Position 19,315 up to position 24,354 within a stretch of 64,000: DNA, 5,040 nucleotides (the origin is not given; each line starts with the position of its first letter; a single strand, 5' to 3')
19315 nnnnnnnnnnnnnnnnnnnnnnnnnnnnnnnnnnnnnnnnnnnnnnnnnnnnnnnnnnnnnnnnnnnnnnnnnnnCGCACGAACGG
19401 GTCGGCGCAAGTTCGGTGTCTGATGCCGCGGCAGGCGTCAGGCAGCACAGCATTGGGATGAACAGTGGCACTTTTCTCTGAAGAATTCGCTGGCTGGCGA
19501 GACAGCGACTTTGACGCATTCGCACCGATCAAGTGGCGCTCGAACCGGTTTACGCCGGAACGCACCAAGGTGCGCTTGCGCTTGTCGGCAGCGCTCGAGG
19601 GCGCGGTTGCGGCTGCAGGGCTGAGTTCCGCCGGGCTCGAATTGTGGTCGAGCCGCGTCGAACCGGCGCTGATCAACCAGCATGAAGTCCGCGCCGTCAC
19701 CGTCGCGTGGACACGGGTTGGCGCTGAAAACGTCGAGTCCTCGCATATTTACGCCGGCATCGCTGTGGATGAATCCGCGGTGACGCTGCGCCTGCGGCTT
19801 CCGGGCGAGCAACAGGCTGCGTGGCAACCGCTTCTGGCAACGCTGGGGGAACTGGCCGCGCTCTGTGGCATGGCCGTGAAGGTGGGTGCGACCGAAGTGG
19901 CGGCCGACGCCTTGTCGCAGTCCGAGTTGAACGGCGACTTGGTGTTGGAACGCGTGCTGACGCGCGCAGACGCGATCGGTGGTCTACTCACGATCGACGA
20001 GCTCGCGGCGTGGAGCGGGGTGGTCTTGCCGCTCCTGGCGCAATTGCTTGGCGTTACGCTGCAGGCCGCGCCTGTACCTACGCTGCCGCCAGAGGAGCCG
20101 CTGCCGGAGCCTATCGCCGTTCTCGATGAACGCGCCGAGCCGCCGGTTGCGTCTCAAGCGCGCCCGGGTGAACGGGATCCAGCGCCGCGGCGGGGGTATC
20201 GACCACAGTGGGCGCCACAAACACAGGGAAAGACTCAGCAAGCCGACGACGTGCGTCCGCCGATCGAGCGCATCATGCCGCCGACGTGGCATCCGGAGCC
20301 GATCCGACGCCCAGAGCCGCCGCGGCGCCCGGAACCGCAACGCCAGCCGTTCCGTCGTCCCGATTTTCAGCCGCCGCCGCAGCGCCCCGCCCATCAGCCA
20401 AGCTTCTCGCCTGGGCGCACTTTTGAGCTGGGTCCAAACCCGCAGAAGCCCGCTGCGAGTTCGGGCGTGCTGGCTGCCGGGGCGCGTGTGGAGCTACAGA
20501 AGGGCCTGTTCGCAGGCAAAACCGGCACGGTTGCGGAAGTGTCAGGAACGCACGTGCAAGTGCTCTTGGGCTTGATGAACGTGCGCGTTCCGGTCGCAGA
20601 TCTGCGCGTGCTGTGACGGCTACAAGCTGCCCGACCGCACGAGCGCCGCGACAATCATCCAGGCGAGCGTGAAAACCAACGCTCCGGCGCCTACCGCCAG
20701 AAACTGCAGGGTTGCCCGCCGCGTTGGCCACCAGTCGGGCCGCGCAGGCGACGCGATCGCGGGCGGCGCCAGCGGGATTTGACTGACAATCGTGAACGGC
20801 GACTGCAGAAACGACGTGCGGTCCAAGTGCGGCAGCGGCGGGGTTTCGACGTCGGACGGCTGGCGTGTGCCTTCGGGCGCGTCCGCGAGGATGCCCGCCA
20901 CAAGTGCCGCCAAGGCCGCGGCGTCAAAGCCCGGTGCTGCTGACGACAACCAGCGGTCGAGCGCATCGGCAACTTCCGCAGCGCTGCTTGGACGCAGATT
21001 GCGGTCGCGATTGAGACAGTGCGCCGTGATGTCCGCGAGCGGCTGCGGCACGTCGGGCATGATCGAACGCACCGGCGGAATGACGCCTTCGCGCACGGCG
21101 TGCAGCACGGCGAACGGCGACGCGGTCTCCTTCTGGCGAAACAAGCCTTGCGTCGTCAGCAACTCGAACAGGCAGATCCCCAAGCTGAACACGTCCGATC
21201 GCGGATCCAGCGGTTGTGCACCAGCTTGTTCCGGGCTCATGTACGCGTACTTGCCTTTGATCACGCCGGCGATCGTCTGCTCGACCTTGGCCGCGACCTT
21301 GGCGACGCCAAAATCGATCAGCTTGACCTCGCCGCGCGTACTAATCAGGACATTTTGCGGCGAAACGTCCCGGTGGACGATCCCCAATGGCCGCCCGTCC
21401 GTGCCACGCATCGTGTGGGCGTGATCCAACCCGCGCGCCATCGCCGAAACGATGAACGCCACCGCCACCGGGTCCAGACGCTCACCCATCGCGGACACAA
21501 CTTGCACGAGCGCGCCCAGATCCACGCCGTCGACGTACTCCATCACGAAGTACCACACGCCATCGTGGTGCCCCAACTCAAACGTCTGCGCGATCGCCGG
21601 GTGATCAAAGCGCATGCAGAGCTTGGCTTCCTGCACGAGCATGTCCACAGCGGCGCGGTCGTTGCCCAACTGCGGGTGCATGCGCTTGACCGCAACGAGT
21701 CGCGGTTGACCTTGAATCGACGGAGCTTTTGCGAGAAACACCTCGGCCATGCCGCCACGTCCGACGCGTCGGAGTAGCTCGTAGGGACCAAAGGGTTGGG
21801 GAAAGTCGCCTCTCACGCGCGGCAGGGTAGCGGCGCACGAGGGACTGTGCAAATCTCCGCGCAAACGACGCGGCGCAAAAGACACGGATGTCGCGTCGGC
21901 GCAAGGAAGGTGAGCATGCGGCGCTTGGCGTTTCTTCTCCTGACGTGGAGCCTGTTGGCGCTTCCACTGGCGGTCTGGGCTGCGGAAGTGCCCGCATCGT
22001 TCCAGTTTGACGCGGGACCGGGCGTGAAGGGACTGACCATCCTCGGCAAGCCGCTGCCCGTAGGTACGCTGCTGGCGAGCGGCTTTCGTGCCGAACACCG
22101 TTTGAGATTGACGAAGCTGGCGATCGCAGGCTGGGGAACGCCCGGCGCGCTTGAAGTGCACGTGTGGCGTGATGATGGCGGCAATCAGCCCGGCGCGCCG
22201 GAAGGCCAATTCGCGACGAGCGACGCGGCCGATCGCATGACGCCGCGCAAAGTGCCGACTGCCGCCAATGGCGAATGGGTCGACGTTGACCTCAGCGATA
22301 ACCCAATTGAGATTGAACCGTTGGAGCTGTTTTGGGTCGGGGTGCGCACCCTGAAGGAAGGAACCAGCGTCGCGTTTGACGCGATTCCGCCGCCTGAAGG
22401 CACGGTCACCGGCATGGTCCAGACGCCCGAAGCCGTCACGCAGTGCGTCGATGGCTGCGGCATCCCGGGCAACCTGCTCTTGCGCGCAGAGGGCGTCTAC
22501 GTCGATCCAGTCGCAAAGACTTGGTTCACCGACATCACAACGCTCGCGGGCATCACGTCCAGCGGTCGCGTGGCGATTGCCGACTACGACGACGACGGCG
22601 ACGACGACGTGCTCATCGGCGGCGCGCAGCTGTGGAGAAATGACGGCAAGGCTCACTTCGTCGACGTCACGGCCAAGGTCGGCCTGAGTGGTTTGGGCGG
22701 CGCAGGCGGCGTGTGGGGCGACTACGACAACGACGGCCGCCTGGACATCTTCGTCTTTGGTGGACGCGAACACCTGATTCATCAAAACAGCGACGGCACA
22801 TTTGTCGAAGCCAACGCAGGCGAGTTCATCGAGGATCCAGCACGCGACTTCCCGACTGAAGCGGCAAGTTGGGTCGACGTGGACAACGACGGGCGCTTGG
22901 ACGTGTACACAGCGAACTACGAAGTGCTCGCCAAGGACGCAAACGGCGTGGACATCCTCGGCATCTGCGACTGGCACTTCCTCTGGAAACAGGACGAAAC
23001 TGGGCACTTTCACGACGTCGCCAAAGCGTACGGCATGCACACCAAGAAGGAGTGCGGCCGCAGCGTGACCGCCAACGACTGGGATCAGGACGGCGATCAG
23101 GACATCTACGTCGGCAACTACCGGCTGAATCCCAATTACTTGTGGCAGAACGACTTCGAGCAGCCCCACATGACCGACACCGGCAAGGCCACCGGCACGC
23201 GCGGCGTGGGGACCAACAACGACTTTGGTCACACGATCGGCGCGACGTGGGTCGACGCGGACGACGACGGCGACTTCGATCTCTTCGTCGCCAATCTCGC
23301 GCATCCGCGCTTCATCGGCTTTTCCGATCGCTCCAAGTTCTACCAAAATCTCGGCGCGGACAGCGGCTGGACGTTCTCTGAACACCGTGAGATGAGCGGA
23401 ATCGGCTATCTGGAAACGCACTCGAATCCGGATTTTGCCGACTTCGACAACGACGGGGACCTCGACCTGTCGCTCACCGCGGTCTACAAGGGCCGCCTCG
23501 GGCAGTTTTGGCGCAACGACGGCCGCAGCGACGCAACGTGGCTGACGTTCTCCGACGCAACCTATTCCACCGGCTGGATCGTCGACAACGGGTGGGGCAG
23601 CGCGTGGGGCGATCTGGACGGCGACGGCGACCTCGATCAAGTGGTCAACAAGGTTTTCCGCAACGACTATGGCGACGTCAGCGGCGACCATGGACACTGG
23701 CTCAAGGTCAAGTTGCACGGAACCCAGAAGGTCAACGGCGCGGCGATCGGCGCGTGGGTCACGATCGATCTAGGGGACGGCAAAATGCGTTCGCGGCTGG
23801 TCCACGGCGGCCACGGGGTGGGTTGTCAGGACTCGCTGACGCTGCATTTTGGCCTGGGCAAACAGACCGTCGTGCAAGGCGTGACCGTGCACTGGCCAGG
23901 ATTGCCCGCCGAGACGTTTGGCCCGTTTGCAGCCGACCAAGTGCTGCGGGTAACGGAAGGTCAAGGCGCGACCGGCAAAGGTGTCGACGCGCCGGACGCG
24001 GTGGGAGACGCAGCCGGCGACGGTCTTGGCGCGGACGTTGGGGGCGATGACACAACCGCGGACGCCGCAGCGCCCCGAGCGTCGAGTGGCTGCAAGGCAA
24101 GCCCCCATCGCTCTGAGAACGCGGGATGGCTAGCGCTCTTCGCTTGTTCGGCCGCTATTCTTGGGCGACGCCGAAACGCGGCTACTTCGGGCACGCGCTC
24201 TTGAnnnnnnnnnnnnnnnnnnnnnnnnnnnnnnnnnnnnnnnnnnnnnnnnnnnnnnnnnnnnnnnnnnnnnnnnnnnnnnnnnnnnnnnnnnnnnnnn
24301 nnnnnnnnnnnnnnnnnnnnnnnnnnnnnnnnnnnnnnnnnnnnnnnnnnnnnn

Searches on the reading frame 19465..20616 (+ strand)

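Call 63: search_protein_families(library=pfam, proteins=[window:19465-20616:+], max_evalue=0.001)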
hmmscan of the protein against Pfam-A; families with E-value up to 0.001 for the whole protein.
window:19465-20616:+ (383 aa): 1 family
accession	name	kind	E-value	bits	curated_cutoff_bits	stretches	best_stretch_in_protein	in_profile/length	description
PF20297.4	MSSS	-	0.00016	21.7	26.8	1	351-380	11-42/42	MutS2 and Smr-associated SH3 domain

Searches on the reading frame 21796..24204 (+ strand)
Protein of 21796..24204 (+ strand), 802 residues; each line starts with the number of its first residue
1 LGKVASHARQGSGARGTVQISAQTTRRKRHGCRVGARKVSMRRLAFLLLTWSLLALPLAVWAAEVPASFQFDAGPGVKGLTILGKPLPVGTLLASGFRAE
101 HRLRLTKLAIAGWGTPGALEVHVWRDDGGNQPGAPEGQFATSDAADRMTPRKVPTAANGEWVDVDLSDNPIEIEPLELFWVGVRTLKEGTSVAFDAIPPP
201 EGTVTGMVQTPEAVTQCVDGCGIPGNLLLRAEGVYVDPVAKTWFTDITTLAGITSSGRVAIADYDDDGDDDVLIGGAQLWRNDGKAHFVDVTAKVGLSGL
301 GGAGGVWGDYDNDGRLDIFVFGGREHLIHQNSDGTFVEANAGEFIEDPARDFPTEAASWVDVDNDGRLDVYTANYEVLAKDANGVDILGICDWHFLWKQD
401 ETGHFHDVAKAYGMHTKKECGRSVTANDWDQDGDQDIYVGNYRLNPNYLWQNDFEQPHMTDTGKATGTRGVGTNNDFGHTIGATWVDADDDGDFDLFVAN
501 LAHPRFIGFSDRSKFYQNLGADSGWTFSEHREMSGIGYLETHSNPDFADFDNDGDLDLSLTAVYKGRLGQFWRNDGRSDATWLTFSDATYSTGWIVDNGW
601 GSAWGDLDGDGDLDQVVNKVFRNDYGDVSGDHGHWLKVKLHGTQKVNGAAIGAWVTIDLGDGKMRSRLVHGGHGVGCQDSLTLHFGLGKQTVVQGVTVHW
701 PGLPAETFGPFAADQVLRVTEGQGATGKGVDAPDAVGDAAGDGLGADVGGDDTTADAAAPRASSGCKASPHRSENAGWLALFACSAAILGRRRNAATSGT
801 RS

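Call 63: search_protein_families(library=pfam, proteins=[window:21796-24204:+], max_evalue=0.001)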
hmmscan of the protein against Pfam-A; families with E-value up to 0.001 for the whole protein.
window:21796-24204:+ (802 aa): 3 families
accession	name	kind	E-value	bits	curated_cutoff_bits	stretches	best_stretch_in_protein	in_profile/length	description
PF13517.12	FG-GAP_3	-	1.9e-25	89.7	26.9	4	263-320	1-61/61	FG-GAP-like repeat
PF07593.17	UnbV_ASPIC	-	8.8e-14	51.6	23.4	1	650-717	1-67/68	ASPIC and UnbV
PF01839.29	FG-GAP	-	2.7e-07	30.7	22.1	0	259-278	5-23/37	FG-GAP repeat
